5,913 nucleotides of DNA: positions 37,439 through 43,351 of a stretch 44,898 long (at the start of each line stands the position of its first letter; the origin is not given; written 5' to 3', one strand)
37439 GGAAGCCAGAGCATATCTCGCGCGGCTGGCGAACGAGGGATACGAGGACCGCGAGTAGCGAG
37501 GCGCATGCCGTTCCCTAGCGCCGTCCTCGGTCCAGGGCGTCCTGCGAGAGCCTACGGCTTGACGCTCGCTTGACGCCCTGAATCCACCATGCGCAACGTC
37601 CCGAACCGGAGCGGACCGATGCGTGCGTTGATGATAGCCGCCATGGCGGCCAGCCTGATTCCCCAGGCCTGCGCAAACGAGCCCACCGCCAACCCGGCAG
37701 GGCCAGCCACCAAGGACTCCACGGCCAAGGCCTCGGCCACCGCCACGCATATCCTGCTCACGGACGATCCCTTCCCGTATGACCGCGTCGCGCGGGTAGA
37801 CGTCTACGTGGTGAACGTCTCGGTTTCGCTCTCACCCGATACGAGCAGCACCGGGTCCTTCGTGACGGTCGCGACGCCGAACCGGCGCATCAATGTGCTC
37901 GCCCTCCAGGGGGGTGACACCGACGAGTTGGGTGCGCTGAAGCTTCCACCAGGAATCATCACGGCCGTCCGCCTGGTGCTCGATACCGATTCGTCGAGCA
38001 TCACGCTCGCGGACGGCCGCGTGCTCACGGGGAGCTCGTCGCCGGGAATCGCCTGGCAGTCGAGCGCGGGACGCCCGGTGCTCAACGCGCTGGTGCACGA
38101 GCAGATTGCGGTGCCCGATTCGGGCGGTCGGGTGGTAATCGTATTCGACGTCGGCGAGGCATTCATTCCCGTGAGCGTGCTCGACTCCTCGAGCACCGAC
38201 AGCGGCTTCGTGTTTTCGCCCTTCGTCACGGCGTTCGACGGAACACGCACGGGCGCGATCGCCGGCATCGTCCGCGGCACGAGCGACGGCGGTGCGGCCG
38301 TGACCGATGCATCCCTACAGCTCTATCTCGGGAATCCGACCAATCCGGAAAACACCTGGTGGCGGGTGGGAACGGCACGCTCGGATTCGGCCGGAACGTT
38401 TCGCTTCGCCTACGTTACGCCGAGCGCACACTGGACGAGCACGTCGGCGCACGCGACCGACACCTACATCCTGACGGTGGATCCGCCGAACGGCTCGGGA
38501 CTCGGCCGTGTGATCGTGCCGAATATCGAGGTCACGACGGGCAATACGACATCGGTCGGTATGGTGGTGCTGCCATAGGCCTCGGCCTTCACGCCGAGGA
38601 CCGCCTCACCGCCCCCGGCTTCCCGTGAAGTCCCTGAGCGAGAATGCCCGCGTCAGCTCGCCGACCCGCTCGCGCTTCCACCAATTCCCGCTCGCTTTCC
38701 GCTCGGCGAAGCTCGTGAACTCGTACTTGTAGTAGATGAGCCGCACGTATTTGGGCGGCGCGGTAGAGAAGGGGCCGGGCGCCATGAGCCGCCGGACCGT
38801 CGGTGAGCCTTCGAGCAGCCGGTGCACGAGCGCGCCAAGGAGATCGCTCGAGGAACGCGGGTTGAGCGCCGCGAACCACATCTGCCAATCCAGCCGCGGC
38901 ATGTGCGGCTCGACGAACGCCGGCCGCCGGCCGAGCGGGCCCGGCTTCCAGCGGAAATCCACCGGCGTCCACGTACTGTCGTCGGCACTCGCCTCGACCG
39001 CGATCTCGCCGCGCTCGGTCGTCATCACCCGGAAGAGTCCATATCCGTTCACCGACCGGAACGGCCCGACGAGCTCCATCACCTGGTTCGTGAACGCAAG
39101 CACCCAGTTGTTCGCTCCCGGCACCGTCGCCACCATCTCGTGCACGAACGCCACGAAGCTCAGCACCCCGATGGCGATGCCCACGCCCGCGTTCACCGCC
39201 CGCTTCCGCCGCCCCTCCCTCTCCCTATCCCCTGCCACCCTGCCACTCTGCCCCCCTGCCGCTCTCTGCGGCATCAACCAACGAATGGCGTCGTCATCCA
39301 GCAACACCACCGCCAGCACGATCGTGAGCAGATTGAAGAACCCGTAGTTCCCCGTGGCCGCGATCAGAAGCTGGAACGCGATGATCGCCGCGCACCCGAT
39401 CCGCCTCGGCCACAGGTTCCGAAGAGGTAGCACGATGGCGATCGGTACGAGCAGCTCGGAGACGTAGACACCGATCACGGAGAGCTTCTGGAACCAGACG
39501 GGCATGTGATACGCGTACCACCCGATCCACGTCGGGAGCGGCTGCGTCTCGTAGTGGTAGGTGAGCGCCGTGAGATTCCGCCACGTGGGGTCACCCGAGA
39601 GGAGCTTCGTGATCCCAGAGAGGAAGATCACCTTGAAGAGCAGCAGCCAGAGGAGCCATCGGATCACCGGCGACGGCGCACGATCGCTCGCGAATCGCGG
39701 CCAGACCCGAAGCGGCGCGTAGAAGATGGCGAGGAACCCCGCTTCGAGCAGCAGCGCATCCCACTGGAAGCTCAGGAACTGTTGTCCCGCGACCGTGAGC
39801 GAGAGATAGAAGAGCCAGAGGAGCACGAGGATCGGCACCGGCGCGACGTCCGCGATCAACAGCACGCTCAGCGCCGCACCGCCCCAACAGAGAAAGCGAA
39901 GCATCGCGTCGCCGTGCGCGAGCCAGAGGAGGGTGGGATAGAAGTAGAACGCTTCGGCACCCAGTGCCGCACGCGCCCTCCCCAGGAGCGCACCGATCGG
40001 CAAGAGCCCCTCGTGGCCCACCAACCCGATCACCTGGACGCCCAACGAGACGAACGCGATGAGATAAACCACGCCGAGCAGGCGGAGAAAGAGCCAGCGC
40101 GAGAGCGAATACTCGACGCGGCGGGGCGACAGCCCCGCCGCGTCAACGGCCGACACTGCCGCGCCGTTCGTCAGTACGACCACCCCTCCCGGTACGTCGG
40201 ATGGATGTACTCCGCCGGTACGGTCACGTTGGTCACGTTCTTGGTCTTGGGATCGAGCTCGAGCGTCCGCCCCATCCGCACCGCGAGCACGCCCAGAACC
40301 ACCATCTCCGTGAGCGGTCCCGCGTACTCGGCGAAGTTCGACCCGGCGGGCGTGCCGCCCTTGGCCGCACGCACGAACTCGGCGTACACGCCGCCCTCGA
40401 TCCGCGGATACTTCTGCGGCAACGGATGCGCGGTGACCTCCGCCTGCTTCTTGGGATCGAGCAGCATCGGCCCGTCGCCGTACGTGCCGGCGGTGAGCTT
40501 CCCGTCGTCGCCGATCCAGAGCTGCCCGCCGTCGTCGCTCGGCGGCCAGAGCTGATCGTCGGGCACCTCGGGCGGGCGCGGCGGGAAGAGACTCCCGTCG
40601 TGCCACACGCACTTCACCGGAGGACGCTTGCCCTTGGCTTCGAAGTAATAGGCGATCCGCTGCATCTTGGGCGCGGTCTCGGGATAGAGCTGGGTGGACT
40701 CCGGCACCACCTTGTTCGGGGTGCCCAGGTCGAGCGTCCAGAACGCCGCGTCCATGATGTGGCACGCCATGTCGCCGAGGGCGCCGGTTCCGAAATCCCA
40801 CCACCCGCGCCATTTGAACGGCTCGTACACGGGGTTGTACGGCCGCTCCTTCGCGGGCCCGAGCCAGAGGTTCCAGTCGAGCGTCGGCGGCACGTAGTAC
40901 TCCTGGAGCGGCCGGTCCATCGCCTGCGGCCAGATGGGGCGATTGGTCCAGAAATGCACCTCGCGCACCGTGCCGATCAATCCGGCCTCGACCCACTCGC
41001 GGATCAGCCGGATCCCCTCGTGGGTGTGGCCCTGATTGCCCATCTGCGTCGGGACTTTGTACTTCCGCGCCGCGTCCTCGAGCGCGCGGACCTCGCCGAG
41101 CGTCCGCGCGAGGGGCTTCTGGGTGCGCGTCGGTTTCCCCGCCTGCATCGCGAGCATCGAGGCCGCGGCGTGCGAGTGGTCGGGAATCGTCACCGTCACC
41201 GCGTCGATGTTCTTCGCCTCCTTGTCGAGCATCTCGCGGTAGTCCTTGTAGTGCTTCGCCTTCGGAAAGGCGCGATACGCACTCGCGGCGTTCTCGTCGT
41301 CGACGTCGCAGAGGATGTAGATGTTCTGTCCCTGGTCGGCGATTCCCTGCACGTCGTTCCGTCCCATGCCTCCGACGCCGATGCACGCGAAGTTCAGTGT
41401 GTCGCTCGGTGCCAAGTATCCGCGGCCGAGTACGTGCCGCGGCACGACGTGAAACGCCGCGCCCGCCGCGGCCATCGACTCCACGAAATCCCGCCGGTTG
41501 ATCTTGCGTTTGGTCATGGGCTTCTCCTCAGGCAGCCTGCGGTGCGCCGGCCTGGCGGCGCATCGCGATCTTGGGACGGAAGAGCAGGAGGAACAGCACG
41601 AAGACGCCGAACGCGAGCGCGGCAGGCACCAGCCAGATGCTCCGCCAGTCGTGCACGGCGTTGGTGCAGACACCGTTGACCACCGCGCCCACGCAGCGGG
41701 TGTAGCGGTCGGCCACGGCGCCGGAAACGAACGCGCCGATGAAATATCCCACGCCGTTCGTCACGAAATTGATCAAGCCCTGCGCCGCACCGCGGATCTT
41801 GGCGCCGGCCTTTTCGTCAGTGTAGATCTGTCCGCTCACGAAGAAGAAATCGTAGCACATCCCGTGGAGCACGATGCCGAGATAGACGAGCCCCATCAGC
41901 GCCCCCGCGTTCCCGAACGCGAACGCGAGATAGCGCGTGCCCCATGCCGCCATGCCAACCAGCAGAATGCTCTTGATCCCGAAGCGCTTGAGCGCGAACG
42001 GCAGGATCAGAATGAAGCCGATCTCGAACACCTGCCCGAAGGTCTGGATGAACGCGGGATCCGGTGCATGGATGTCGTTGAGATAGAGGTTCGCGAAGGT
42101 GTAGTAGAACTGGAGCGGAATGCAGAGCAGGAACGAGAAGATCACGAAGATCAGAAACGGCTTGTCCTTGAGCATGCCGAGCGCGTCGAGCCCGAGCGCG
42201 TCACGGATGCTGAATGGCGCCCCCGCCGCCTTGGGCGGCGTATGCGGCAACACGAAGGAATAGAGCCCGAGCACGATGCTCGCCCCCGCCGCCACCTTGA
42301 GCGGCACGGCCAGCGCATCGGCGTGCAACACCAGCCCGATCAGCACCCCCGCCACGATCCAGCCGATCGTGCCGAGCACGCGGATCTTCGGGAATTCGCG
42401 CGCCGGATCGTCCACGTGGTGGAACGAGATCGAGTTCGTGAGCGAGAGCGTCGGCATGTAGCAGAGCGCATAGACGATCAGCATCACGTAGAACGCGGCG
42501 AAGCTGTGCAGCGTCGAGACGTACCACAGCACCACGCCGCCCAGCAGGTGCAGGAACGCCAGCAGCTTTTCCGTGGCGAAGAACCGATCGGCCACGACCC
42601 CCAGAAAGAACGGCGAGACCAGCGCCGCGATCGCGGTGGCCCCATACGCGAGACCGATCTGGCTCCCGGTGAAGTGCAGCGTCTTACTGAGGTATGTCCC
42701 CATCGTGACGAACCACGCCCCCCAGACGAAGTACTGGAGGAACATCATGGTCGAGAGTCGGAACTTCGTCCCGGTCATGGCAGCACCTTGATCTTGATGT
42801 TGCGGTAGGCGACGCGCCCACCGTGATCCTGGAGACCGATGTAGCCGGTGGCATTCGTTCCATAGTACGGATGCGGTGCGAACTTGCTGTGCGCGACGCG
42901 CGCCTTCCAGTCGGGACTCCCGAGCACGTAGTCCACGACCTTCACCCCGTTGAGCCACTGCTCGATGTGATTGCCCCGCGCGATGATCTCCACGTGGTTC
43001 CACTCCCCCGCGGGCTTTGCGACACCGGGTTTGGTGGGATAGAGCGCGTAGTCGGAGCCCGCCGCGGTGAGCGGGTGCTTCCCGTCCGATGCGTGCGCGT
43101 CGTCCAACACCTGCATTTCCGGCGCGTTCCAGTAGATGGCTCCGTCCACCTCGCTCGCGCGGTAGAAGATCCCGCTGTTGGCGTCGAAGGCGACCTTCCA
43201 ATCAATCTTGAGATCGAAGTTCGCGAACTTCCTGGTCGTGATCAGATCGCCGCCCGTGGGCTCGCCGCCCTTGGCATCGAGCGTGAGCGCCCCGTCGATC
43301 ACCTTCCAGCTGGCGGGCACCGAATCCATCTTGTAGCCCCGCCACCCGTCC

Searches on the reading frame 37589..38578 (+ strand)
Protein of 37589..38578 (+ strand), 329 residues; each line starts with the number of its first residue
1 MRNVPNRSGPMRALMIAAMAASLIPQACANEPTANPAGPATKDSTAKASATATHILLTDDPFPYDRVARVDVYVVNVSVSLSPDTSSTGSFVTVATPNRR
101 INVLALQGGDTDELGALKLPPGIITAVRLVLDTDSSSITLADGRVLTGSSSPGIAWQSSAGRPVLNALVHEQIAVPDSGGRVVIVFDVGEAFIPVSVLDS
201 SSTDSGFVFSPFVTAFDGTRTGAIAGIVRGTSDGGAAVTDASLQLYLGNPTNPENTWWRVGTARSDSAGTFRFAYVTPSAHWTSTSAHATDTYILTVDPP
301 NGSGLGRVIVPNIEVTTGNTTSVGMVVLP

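Call 7: search_protein_families(library=pfam, proteins=[window:37589-38578:+])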
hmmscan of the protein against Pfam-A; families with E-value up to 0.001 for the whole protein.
window:37589-38578:+ (329 aa): 1 family
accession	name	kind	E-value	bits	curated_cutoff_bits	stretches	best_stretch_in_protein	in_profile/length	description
PF14321.11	DUF4382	-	2.3e-09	38.1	25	1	55-187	6-118/136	Domain of unknown function (DUF4382)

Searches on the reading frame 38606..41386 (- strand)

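Call 7: search_protein_families(library=pfam, proteins=[window:38606-41386:-])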
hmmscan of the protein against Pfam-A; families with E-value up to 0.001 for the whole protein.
window:38606-41386:- (926 aa): 2 families
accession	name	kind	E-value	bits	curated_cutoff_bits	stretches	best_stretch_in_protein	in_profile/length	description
PF06762.20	LMF1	-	2.7e-55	187.4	27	1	539-702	2-162/163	Lipase maturation factor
PF25179.1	LMF1_C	-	6.6e-43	146.5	34.2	1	779-911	2-137/139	Lipase maturation factor C-terminal domain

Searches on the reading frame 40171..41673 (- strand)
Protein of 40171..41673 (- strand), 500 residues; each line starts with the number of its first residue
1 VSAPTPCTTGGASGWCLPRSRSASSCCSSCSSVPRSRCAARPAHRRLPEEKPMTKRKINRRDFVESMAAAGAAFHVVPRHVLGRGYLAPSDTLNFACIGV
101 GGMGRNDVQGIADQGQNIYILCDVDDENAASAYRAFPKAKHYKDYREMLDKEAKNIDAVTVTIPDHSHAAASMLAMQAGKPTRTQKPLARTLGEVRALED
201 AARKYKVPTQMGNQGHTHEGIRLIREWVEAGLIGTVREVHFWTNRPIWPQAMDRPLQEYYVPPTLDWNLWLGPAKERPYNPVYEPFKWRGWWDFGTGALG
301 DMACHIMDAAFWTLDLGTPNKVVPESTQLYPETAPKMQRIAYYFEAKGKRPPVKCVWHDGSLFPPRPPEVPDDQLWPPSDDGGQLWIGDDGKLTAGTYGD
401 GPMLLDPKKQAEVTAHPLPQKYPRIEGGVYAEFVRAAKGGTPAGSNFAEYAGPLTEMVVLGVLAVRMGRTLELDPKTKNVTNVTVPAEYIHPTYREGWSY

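Call 40: search_protein_families(library=pfam, proteins=[window:40171-41673:-], max_evalue=0.0001)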
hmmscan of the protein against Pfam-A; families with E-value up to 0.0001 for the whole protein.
window:40171-41673:- (500 aa): 3 families
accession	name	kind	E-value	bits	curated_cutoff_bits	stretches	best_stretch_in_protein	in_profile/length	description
PF19051.5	GFO_IDH_MocA_C2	-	3.9e-20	72.9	23.3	1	254-345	41-134/254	Oxidoreductase family, C-terminal alpha/beta domain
PF01408.29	GFO_IDH_MocA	-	2e-15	58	24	1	93-211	1-118/120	Oxidoreductase family, NAD-binding Rossmann fold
PF22725.1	GFO_IDH_MocA_C3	-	5e-08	33.4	27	0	282-332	30-78/124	GFO/IDH/MocA C-terminal domain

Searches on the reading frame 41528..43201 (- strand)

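Call 40: search_protein_families(library=pfam, proteins=[window:41528-43201:-], max_evalue=0.0001)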
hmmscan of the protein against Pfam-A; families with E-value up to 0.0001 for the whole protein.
window:41528-43201:- (557 aa): 4 families
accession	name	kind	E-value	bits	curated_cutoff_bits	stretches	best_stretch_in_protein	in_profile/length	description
PF03825.22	Nuc_H_symport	-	5.3e-121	404.8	25.9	1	144-544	2-398/400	Nucleoside H+ symporter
PF12832.13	MFS_1_like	-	3.7e-33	115.5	25.2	1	148-499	3-364/373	MFS_1 like family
PF07690.21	MFS_1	-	9.3e-22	77.8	33.4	1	150-490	2-347/347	Major Facilitator Superfamily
PF01306.25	LacY_symp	-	1.7e-11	44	24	1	148-461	11-337/413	LacY proton/sugar symporter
